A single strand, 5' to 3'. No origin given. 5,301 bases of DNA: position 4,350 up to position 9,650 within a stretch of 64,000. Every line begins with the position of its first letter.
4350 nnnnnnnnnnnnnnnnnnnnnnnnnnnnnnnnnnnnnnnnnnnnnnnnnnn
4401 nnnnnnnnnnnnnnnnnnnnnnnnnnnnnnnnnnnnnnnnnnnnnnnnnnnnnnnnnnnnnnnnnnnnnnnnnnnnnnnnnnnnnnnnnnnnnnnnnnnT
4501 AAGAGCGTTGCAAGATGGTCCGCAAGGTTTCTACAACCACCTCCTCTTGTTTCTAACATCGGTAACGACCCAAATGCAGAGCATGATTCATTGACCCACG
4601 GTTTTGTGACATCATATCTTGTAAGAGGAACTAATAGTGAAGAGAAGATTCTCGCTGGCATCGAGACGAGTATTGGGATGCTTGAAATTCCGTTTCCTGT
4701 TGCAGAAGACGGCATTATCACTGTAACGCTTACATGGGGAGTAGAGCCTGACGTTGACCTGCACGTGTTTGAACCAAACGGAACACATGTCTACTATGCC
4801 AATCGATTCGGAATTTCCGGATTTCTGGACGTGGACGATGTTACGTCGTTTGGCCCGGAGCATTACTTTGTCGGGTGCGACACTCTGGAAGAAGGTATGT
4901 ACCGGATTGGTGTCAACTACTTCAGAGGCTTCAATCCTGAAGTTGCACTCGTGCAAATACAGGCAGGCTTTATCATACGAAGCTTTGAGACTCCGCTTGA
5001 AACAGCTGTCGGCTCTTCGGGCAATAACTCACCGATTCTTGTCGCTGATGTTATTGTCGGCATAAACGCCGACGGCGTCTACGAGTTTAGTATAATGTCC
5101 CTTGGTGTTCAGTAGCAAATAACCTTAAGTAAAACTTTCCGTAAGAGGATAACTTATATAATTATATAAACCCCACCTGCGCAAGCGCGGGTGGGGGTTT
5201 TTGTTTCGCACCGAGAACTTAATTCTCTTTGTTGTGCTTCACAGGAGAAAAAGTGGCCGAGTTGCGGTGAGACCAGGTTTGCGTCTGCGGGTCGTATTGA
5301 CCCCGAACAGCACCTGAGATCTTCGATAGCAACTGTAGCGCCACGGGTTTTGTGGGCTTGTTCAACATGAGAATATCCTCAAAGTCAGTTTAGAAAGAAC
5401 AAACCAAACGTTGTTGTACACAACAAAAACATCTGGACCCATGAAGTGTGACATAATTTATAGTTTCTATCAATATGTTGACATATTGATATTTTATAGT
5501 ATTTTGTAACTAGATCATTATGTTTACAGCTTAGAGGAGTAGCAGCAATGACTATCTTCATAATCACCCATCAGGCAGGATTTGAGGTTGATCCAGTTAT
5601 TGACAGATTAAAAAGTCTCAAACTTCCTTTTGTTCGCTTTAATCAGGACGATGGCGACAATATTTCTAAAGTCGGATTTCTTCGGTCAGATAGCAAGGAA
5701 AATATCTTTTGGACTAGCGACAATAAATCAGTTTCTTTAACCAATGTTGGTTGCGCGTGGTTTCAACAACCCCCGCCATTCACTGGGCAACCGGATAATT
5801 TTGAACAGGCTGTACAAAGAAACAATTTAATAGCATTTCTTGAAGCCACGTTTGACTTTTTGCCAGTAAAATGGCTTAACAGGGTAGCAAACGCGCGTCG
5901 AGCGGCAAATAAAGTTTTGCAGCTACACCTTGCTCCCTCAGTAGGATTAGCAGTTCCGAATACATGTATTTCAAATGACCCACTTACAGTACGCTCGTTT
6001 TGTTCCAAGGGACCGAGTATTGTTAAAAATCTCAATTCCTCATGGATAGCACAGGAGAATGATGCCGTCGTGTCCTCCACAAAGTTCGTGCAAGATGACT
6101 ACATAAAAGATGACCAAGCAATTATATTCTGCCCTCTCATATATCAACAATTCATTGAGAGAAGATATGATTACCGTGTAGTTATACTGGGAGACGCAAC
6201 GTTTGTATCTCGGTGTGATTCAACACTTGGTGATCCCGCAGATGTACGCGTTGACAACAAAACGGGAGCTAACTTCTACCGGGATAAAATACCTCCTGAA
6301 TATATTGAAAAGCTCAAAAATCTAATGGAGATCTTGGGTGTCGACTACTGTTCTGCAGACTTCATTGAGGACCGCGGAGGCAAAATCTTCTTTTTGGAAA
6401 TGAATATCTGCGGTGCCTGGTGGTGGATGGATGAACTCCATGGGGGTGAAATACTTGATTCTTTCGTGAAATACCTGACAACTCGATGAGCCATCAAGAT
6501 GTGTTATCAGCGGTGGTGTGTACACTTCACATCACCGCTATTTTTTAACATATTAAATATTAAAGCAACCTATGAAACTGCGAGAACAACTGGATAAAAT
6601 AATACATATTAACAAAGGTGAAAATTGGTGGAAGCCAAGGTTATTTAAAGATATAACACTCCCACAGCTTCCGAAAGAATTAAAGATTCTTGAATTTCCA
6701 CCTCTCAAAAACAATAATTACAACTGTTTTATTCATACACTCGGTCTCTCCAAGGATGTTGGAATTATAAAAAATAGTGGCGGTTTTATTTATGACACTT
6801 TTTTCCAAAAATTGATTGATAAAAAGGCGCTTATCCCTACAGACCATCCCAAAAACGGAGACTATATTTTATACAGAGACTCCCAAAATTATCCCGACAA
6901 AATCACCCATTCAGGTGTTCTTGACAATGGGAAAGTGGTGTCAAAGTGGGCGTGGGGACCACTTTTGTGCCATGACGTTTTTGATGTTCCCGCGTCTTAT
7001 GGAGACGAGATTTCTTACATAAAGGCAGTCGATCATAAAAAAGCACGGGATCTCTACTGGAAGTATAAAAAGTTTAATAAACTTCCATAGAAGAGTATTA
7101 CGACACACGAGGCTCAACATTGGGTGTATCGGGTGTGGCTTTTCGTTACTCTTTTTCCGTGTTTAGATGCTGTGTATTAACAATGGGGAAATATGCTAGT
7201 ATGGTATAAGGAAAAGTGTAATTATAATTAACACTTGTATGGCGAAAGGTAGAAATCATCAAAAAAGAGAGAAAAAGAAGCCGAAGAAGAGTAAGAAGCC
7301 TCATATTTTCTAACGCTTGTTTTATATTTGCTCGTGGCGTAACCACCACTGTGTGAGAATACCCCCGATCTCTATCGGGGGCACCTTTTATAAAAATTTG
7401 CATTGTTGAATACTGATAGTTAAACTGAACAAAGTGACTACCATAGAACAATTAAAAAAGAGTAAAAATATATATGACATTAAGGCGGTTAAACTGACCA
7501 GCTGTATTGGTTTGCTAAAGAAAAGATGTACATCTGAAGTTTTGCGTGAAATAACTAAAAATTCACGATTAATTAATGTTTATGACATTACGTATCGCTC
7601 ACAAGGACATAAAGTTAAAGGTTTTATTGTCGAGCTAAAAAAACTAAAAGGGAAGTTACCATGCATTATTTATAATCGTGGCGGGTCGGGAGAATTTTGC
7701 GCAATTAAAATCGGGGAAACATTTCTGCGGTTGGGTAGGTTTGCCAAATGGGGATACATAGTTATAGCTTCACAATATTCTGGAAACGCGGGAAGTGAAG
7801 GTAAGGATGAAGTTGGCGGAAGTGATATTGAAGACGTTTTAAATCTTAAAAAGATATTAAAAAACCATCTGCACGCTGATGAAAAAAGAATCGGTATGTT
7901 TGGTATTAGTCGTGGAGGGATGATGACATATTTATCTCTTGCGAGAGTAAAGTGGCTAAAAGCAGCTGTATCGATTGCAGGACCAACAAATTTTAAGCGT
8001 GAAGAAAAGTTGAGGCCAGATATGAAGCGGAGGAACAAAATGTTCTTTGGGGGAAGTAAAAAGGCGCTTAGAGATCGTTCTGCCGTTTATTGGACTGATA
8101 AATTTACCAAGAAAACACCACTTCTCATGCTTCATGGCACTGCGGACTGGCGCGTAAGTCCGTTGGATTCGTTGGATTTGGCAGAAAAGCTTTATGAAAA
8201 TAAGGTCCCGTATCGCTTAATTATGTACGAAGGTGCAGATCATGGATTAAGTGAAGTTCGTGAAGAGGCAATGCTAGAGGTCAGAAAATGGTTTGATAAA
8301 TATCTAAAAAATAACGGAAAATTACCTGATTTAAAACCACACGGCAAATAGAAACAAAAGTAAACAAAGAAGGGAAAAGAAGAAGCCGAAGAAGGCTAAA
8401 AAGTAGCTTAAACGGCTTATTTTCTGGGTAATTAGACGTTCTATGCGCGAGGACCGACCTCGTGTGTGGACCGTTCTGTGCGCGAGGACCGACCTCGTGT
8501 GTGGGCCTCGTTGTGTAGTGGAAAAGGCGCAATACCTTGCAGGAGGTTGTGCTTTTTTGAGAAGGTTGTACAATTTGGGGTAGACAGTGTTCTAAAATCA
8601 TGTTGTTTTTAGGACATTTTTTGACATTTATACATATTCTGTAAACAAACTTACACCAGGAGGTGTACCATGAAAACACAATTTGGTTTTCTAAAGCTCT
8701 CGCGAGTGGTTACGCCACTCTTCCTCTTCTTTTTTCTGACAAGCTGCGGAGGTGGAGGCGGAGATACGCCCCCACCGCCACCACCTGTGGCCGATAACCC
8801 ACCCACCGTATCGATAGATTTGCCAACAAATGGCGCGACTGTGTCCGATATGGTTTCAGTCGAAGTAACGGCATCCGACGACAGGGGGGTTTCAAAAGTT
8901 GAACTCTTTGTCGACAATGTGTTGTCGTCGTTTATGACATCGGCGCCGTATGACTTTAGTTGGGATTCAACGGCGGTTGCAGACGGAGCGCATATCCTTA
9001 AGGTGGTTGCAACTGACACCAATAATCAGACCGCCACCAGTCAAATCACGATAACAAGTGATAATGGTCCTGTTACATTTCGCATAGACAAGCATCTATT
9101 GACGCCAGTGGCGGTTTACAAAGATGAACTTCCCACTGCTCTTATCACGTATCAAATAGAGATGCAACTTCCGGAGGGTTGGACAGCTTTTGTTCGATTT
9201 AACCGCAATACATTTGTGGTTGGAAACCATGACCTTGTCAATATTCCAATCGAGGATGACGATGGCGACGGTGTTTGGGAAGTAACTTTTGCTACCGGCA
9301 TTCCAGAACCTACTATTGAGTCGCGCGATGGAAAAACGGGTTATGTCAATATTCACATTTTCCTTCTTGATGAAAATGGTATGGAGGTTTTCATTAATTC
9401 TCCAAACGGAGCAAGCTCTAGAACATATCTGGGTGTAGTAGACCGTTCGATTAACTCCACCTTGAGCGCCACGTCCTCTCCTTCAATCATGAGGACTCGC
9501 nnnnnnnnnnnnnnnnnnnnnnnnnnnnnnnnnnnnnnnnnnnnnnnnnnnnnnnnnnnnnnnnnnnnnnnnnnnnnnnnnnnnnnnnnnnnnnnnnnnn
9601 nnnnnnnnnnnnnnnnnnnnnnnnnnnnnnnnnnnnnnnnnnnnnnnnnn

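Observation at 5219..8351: Second ATP-grasp module: MdnC-like ligase + papain-fold Cys/His hydrolase + S9 serine peptidase, no obvious precursor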

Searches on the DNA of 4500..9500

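Call 77: search_rna_families(source=window, start=4500, end=9500, threshold=evalue, max_evalue=1)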
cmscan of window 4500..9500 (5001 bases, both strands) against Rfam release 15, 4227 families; matches with E-value up to 1: 3.
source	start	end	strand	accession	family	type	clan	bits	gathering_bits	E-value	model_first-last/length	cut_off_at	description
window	5160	5267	-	RF01659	ceN86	Gene; snRNA; snoRNA; CD-box;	-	22.9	40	0.58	1-124/124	no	Caenorhabditis snoRNA ceN86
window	5759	5847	+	RF03013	nadA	Gene; sRNA;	-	21.2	37.5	0.24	1-62/62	no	nadA riboswitch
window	5150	5235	-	RF02621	BSnc120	Gene; sRNA;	-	19.9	114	0.73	1-88/88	no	Brucella sRNA 120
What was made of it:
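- Tried and rejected: A scan of 4500-9500 gave only sub-threshold chance hits (call 77).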

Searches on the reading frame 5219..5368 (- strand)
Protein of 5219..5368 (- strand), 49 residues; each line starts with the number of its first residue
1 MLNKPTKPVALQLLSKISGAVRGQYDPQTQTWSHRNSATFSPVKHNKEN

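Call 3: search_protein_families(library=pfam, proteins=[window:5219-5368:-], max_evalue=0.1)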
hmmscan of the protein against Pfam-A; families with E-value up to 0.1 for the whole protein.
window:5219-5368:- (49 aa): 0 families

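Call 4: search_protein_families(library=ncbifam, proteins=[window:5219-5368:-], max_evalue=0.1)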
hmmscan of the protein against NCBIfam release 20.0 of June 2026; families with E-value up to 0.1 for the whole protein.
window:5219-5368:- (49 aa): 0 families

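Call 63: find_homologous_proteins(query=A3, max_evalue=0.01)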
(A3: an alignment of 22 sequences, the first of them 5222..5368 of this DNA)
Query A3 (22 sequences) (49 aa, profile of the alignment): 88 proteins with E <= 0.01 among 230 candidates.
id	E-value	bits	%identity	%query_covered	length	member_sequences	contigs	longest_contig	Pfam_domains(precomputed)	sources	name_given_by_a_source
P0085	1.2e-22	98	50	98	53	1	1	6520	-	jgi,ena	-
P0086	3.2e-22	96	63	55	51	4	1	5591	-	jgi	-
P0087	5.4e-22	96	77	53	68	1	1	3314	-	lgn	-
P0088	5.6e-22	95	67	55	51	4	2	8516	-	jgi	jgi:hypothetical protein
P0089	6.3e-22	95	61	63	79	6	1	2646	-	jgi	-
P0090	7.9e-22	95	65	63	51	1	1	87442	-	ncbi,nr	ncbi:MAG: hypothetical protein HYV76_00780 [Candidatus Vogelbacteria bacterium]|nr:hypothetical prot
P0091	1.1e-21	95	67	55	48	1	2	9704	-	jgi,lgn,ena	-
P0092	3.8e-21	93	63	61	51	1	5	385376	-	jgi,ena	-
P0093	4.5e-21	93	69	53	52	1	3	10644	-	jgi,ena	-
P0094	4.9e-21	92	70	55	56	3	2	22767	-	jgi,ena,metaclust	metaclust:\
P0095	5.7e-21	92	78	55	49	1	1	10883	-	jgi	-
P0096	6.0e-21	92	69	53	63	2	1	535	-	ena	-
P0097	9.3e-21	92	65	53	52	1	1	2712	-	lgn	-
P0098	1.2e-20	91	69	53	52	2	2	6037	-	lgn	-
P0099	1.8e-20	91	62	53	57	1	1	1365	-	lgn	-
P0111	2.5e-19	87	70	55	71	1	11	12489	-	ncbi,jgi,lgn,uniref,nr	ncbi:MAG: hypothetical protein COV96_00310 [Candidatus Zambryskibacteria bacterium CG11_big_fil_rev_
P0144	1.4e-14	72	46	98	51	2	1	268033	-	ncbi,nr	ncbi:hypothetical protein [Phytoactinopolyspora halotolerans]|nr:hypothetical protein [Phytoactinopo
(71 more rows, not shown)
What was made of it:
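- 5219..5368 (-): Precursor peptide gene (49 aa, stop included): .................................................. The leader carries a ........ helix motif. The core runs from about Gly23 to the C-terminus. Invariant residues are Tyr25, Thr31, Arg35, Ser41, Pro42, Lys44 and Glu48. 88 database relatives (call 63).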

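Call 65: find_encoding_contigs(protein=P0144, flank=8000, max_places=2)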
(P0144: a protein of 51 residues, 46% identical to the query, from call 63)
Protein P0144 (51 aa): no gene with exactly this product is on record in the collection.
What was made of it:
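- Tried and rejected: The genomic context of WP_246219490.1 (Phytoactinopolyspora) could not be fetched (call 65).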

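Call 66: list_cluster_members(proteins=[P0144, P0111, P0090])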
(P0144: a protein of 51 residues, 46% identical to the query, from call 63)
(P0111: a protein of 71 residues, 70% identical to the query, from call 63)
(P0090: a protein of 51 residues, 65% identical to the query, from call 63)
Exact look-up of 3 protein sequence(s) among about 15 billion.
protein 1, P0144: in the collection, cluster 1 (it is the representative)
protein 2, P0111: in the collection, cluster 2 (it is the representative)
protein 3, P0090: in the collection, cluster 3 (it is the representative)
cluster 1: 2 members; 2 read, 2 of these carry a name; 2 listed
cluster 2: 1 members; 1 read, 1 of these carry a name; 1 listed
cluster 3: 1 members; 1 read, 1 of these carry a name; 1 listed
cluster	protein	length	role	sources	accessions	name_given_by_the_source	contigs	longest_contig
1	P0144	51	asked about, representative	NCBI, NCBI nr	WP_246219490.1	hypothetical protein [Phytoactinopolyspora halotolerans]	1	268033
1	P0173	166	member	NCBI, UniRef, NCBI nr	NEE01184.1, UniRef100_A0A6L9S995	DUF4291 domain-containing protein [Phytoactinopolyspora halotolerans] | DUF4291 domain-containing protein n=2 Tax=Phytoactinopolyspora halotolerans TaxID=1981512 ...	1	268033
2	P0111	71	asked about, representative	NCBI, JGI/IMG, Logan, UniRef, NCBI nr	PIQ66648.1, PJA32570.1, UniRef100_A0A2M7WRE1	MAG: hypothetical protein COV96_00310 [Candidatus Zambryskibacteria bacterium ... | Uncharacterized protein n=1 Tax=Candidatus Zambryskibacteria bacterium ...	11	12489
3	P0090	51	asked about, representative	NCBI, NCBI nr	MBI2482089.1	MAG: hypothetical protein HYV76_00780 [Candidatus Vogelbacteria bacterium] | hypothetical protein [Candidatus Vogelbacteria bacterium]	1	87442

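Call 108: search_protein_representatives(alignment_id=A5)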
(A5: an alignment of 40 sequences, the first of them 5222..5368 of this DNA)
Query: 40 sequences, 52 profile positions. Proteins with E-value up to 0.001 (for the whole library): 59; up to 1e-10: 24; up to 1e-30: 0. The best 59 are listed.
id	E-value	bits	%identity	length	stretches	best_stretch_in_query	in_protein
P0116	1.8e-20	88.7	-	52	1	1-52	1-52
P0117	4.1e-20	87.6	-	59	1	1-52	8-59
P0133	8.7e-19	83.4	-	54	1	4-52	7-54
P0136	1.1e-18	83.0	-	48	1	4-52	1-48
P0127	8.5e-18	80.2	-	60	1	6-52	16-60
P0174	1.1e-17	79.8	-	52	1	1-52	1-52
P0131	8.1e-17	77.1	-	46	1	5-52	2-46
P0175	3.5e-15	71.8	-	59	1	4-52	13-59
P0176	1.5e-14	69.8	-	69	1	1-52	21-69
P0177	2.1e-14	69.3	-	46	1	7-52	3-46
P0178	2.1e-14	69.3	-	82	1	6-52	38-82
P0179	2.6e-14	69.0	-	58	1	3-52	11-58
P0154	8.6e-14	67.4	-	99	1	4-52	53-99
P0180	9.5e-14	67.2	-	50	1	3-52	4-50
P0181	1.0e-13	67.1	-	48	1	8-52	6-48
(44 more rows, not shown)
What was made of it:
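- Tried and rejected: Large proteins hit by the precursor profile (call 108).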
